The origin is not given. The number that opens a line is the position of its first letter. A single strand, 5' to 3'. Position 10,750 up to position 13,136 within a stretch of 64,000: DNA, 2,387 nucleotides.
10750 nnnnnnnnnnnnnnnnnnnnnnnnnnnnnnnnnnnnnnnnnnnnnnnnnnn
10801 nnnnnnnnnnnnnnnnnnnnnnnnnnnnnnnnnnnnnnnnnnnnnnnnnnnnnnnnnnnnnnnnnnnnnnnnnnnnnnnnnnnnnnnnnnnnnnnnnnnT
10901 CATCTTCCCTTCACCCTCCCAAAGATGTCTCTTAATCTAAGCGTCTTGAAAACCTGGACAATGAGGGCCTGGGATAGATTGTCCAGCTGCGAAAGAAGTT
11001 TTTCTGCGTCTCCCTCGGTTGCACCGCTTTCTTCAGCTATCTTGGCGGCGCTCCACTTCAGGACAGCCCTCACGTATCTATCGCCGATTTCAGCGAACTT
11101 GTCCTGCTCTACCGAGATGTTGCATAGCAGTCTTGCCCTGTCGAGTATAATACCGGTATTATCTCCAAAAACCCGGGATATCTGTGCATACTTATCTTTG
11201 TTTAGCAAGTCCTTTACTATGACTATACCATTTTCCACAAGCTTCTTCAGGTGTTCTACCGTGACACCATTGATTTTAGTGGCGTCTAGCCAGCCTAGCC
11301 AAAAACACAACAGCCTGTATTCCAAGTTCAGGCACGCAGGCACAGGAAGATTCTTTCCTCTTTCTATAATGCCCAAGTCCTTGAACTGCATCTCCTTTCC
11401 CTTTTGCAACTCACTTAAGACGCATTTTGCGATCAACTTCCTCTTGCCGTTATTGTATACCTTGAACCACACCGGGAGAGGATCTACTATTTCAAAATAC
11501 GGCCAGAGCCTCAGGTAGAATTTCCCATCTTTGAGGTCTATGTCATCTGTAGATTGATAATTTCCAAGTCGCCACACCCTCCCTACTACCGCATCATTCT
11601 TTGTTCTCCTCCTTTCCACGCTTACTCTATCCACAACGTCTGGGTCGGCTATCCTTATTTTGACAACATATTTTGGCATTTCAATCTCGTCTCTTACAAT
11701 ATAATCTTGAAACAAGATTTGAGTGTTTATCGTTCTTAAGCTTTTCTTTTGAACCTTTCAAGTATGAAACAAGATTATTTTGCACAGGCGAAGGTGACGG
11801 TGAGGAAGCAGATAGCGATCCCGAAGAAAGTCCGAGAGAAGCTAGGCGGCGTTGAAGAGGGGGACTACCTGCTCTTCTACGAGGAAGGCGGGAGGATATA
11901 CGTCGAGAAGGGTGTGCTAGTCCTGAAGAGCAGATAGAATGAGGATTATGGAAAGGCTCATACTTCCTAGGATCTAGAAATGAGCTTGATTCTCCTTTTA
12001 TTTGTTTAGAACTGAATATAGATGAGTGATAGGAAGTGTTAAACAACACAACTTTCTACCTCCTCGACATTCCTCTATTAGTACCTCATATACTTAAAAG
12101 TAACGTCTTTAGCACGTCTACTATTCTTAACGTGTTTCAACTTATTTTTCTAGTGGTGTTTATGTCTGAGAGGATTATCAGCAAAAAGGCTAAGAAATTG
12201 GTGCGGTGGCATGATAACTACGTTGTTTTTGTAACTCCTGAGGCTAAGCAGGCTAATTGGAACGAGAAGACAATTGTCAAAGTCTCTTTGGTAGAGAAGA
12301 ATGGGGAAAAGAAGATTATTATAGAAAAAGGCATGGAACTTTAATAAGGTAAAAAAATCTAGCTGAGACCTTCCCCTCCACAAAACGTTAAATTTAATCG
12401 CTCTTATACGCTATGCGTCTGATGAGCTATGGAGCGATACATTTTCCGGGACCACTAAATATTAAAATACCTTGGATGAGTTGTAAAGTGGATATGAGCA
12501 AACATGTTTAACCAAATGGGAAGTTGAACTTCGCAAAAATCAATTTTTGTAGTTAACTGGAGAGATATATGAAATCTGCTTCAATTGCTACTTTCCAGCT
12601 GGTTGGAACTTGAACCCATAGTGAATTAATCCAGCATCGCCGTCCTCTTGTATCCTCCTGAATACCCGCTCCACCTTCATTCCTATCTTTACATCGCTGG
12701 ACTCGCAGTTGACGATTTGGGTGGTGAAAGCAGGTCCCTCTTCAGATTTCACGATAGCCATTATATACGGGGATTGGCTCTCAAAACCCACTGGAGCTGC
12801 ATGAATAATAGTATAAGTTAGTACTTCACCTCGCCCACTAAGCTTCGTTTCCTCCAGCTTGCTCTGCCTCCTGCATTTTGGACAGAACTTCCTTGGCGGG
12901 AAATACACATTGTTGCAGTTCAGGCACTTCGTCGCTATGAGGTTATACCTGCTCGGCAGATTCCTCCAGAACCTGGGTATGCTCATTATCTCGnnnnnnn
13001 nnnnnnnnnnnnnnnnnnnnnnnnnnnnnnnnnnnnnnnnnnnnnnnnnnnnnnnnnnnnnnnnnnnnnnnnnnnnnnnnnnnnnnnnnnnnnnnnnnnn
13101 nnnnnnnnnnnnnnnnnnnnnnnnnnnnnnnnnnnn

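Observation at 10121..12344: Translationally coupled tandem paralogs of an uncharacterised HhH-containing protein family flanked by small AbrB/wHTH regulators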

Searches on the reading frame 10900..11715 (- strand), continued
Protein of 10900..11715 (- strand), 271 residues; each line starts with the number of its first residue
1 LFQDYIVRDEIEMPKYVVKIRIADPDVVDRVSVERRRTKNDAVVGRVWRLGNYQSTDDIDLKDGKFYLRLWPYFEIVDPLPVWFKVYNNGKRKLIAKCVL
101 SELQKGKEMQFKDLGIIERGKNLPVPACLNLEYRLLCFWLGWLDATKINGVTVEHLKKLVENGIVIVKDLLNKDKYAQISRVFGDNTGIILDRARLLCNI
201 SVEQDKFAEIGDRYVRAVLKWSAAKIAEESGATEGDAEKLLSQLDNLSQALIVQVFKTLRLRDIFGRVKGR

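Call 70: list_cluster_members(proteins=[P0037, P0038, P0036, P0039, P0043, P0040, P0041, P0042, P0035, P0034])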
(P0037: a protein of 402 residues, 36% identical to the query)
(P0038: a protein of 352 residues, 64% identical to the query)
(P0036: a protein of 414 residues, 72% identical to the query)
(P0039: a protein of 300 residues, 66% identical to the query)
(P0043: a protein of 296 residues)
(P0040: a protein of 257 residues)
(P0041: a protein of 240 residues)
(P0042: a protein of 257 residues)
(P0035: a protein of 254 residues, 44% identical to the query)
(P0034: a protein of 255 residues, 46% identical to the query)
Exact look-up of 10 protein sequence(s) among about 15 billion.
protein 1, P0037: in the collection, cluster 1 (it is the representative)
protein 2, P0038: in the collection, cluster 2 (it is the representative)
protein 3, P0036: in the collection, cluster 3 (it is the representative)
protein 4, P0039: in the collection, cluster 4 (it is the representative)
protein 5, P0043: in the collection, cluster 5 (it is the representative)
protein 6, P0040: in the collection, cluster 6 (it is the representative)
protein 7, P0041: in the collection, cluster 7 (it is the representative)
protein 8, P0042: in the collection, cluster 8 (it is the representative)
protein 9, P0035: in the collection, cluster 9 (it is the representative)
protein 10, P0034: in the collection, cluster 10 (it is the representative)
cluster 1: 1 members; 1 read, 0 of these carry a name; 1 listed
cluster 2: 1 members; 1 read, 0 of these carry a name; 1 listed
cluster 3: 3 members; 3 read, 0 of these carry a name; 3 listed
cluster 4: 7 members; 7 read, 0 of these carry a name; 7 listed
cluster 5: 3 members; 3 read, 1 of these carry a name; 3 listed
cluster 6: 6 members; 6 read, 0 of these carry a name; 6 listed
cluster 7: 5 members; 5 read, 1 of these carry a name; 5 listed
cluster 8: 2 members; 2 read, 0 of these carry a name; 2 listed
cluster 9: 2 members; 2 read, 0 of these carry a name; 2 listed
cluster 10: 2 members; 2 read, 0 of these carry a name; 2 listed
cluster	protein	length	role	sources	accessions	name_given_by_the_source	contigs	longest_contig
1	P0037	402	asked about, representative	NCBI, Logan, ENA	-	-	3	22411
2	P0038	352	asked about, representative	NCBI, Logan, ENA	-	-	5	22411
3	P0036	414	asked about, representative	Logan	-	-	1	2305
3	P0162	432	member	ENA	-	-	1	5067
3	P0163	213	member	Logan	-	-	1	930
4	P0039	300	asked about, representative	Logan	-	-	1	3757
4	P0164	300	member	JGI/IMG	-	-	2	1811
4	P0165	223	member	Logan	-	-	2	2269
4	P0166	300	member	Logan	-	-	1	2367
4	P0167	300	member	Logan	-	-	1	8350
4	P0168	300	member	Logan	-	-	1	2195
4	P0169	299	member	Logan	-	-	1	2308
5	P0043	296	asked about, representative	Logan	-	-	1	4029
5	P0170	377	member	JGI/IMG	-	hypothetical protein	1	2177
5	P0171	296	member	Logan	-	-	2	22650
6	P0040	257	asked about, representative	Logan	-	-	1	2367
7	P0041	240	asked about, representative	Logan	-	-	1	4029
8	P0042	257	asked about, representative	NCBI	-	-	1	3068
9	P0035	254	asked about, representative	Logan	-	-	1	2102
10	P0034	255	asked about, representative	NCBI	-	-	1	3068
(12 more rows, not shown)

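Call 74: search_protein_families(library=pfam, proteins=[L011:6628-7332:+, L004:3102-3782:-], max_evalue=5)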
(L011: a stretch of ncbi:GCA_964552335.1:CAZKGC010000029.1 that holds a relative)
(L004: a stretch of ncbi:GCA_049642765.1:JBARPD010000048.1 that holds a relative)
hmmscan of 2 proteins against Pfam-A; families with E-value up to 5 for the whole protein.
L011:6628-7332:+ (234 aa): 5 families
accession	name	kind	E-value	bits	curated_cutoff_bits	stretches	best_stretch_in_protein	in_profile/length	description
PF02811.25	PHP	-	4e-15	56.9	26.4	1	9-175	1-163/164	PHP domain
PF13263.12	PHP_C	-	0.0068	16.4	21.3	1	198-209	21-32/56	PHP-associated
PF01979.26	Amidohydro_1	-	0.086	12.5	25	1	151-202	200-252/345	Amidohydrolase family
PF01876.22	RNase_P_p30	-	0.11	12.4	35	1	127-174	103-144/214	RNase P subunit p30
PF13202.12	EF-hand_5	-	0.62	10.1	25.9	1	83-93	10-20/25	EF hand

L004:3102-3782:- (226 aa): 3 families
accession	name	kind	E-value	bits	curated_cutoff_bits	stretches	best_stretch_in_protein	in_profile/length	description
PF02811.25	PHP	-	2.4e-13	51.2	26.4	1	10-82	1-77/164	PHP domain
PF13263.12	PHP_C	-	4.6e-11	42.5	21.3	1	154-207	3-55/56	PHP-associated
PF04232.17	SpoVS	-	0.2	11.8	24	1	49-72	43-66/83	Stage V sporulation protein S (SpoVS)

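Call 80: search_protein_families(library=phrogs, proteins=[window:10900-11679:-, P0038, P0036], max_evalue=0.1)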
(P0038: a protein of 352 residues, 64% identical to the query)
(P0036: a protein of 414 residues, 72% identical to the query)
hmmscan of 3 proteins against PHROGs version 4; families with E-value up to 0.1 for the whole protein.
window:10900-11679:- (259 aa): 0 families

P0038 (352 aa): 0 families

P0036 (414 aa): 2 families
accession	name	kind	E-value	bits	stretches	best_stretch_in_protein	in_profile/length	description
phrog_16701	-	other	8.7e-13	49.2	1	88-276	34-215/234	peptidase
phrog_29753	-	unknown function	0.0048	17.1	1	235-277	117-159/374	-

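Call 87: search_protein_families(library=padloc, proteins=[L001:9750-12200:-, L001:14660-16714:-, L001:7242-7529:+, L001:7522-7911:+, L011:3162-4034:-, L011:4031-4825:-, L006:8656-8982:-, L006:8973-9254:-], max_evalue=0.00001)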
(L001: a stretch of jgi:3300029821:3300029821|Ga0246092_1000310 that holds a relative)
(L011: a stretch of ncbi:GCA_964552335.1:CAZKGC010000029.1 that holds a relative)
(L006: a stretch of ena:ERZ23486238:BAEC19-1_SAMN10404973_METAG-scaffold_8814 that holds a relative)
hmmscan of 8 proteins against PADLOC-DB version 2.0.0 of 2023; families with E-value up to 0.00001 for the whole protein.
L001:9750-12200:- (816 aa): 34 families (the best 25 are shown)
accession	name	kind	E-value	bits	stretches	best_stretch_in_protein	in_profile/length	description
PDLC02503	BrxHI|BrxHII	-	5.9e-33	112.1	1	211-545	22-357/698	BrxHI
PDLC04531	PDC-M23B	-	4.4e-29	99.1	2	212-389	293-482/1060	-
PDLC03960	SngC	-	4.2e-26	89.9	1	210-531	21-362/720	-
PDLC00174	HamB1|HamB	-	1.2e-25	87.6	2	213-362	302-448/1163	DEAD-box helicase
PDLC00188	HamB1|HamB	-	8.7e-24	81.7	2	211-409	240-442/1037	DEAD-box helicase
PDLC00194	HamB1|HamB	-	4.6e-23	79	2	213-378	228-393/995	DEAD-box helicase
PDLC02501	BrxHI|BrxHII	-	8e-22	75.2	1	212-544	22-356/925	BrxHI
PDLC02870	DpdF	-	7.3e-21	72.2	1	210-530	10-320/534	DpdF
PDLC00192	HamB1|HamB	-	3.4e-19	66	2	212-381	267-437/1104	DEAD-box helicase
PDLC00178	HamB1|HamB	-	9.1e-19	64.9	2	209-389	241-423/830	DEAD-box helicase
PDLC00186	HamB1|HamB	-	1.6e-16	57.5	1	229-390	160-319/864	DEAD-box helicase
PDLC00185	HamB1|HamB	-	1.4e-15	54.2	1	462-553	446-537/871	DEAD-box helicase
PDLC04532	PDC-M23B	-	2.4e-15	53.7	1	213-388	307-488/817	-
PDLC02861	DpdF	-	2.9e-14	50.3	1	216-530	31-333/611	DpdF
PDLC00187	HamB1|HamB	-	2.9e-14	50.3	1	228-390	154-308/851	DEAD-box helicase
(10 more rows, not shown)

L001:14660-16714:- (684 aa): 2 families
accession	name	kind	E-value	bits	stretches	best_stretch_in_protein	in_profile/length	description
PDLC03419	REase_II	-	1.4e-08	31.6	1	18-124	17-123/695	Type II restriction enzyme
PDLC03485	REase_II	-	4.1e-08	30.1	1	25-132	24-126/611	Type II restriction enzyme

L001:7242-7529:+ (95 aa): 6 families
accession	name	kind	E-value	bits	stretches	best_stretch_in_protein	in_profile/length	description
PDLC04906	PDC-S09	-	2.5e-24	83.5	1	1-94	1-97/98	-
PDLC04904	PDC-S09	-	6.2e-24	82.2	1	1-94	1-97/104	-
PDLC04905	PDC-S09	-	1.4e-20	71.5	1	6-92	4-95/101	-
PDLC04902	PDC-S09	-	3.7e-19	66.8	1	8-92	6-92/97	-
PDLC04903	PDC-S09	-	1.4e-08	33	1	4-55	5-58/108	-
PDLC04907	PDC-S09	-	1.1e-06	26.8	1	8-53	12-57/114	-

L001:7522-7911:+ (129 aa): 0 families

L011:3162-4034:- (290 aa): 0 families

L011:4031-4825:- (264 aa): 5 families
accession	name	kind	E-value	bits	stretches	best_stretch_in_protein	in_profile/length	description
PDLC00642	ZorE2|ZorE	-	2.8e-11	41.3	1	89-156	195-269/283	HNH endonuclease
PDLC00645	ZorE2|ZorE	-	5.4e-10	36.8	1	92-149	193-258/375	HNH endonuclease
PDLC04133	mad1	-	1e-09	36.5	1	6-57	3-53/60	mads_1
PDLC00644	ZorE2|ZorE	-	2.3e-08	32.1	1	88-150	172-241/267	HNH endonuclease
PDLC00643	ZorE2|ZorE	-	8.5e-08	29.8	1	92-146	199-260/282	HNH endonuclease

L006:8656-8982:- (108 aa): 0 families

L006:8973-9254:- (93 aa): 0 families

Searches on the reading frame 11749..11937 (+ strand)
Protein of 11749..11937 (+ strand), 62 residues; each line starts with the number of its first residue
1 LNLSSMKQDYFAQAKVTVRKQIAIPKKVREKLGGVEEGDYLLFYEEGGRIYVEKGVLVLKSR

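Call 4: search_protein_families(library=pfam, proteins=[window:11749-11937:+], max_evalue=1)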
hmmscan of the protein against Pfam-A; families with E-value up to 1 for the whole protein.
window:11749-11937:+ (62 aa): 3 families
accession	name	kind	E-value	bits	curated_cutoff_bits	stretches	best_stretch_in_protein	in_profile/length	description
PF04014.23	MazE_antitoxin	-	1.7e-05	25.1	24.7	1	14-54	2-42/48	Antidote-toxin recognition MazE, bacterial antitoxin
PF15937.10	PrlF_antitoxin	-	0.17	12.5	32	1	14-42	2-29/99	prlF antitoxin for toxin YhaV_toxin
PF10505.14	NARG2_C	-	0.19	11.6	30.8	1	4-50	105-152/211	NMDA receptor-regulated gene protein 2 C-terminus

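Call 6: search_protein_families(library=ncbifam, proteins=[window:11749-11937:+], max_evalue=1)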
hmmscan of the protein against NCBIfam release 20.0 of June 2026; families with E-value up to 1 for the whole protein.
window:11749-11937:+ (62 aa): 4 families
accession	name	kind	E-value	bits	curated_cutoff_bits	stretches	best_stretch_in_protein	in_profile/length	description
TIGR01439.1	lp_hng_hel_AbrB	domain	9.4e-11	41.3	28.3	1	14-54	2-42/44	transcriptional regulator, AbrB family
NF007429.0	PRK09974.1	equivalog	0.00044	20.1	125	1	5-53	6-54/114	type II toxin-antitoxin system PrlF family antitoxin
NF040962.1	near_HgcAB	equivalog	0.019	14.8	70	1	16-42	10-35/70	HgcAB-associated protein HgcC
NF006352.0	PRK08577.1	equivalog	0.11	12.6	140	1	15-43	8-35/136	hypothetical protein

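Call 7: search_protein_families(library=padloc, proteins=[window:11749-11937:+], max_evalue=1)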
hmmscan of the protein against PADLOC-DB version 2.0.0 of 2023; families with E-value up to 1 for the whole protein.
window:11749-11937:+ (62 aa): 0 families

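Call 74: search_protein_families(library=pfam, proteins=[window:11764-11937:+], max_evalue=5)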
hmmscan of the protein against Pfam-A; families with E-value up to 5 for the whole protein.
window:11764-11937:+ (57 aa): 2 families
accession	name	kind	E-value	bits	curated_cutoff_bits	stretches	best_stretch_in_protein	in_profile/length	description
PF04014.23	MazE_antitoxin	-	1.4e-05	25.4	24.7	1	9-49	2-42/48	Antidote-toxin recognition MazE, bacterial antitoxin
PF15937.10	PrlF_antitoxin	-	0.14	12.8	32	1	9-38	2-30/99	prlF antitoxin for toxin YhaV_toxin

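Call 80: search_protein_families(library=phrogs, proteins=[window:11764-11937:+], max_evalue=0.1)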
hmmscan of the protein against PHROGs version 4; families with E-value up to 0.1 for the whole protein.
window:11764-11937:+ (57 aa): 2 families
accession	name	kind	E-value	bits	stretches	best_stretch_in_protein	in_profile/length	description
phrog_10557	-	unknown function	0.0084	17.1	1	13-45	8-39/68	-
phrog_4681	-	moron, auxiliary metabolic gene and host takeover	0.013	16.4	1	8-49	7-47/87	antitoxin from a toxin-antitoxin system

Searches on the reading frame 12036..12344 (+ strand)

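Call 4: search_protein_families(library=pfam, proteins=[window:12036-12344:+], max_evalue=1)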
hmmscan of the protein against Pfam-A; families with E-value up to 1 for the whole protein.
window:12036-12344:+ (102 aa): 2 families
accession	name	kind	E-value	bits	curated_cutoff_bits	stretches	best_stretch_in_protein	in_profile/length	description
PF23341.1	PEP5_VPS11_N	-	0.032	13.8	40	1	51-79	255-283/338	PEP5/VPS11 N-terminal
PF17608.7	DUF5504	-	0.033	14.8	27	1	22-65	31-74/127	Family of unknown function (DUF5504)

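Call 6: search_protein_families(library=ncbifam, proteins=[window:12036-12344:+], max_evalue=1)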
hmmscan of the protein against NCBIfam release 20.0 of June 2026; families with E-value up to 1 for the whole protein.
window:12036-12344:+ (102 aa): 1 family
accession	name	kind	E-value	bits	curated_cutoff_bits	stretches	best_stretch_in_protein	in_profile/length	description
NF007365.0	PRK09862.1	equivalog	0.072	11.7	530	1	10-86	383-457/506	YifB family Mg chelatase-like AAA ATPase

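Call 7: search_protein_families(library=padloc, proteins=[window:12036-12344:+], max_evalue=1)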
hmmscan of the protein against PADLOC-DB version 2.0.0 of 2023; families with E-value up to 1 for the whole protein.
window:12036-12344:+ (102 aa): 3 families
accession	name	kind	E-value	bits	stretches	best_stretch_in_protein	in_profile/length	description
PDLC04587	PDC-M33C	-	0.00033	18.1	1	20-97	205-283/312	-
PDLC01843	CARF2--CARF_HEPN_CSX20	-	0.0035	14.3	1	42-97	31-79/498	-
PDLC00418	ThsB1|ThsB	-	0.015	13.2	1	44-81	49-86/155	TIR-like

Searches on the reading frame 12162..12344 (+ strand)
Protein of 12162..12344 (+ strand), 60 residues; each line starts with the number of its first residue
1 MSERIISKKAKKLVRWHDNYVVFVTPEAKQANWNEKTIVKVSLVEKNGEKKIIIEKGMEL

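Call 74: search_protein_families(library=pfam, proteins=[window:12162-12344:+], max_evalue=5)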
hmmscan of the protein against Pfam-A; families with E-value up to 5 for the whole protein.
window:12162-12344:+ (60 aa): 1 family
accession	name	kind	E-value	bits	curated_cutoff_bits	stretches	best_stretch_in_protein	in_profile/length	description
PF23341.1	PEP5_VPS11_N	-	0.01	15.4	40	1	9-43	255-285/338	PEP5/VPS11 N-terminal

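Call 80: search_protein_families(library=phrogs, proteins=[window:12162-12344:+], max_evalue=0.1)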
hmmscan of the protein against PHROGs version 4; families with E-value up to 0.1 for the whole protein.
window:12162-12344:+ (60 aa): 0 families

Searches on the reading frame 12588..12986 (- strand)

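Call 4: search_protein_families(library=pfam, proteins=[window:12588-12986:-], max_evalue=1)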
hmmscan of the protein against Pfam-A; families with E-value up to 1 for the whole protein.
window:12588-12986:- (132 aa): 6 families
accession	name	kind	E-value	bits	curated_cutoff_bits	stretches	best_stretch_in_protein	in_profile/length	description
PF01796.24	OB_ChsH2_C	-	1.4e-20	73.5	27.1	1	47-110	2-65/65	ChsH2, C-terminal OB-fold domain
PF12172.15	zf-ChsH2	-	6.7e-11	42.2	23.2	1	11-41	4-34/37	ChsH2, rubredoxin-like zinc ribbon domain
PF18912.6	DZR_2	-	0.02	15.2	27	1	18-42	7-31/56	Double zinc ribbon domain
PF12773.13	DZR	-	0.026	15.1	27.3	1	18-38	24-44/45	Double zinc ribbon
PF08772.16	Zn_ribbon_NOB1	-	0.029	14.9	24.9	1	18-45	8-35/72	Nin one binding (NOB1) Zn-ribbon like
PF13717.11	Zn_ribbon_4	-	0.053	13.9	30.3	1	35-54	5-24/36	zinc-ribbon domain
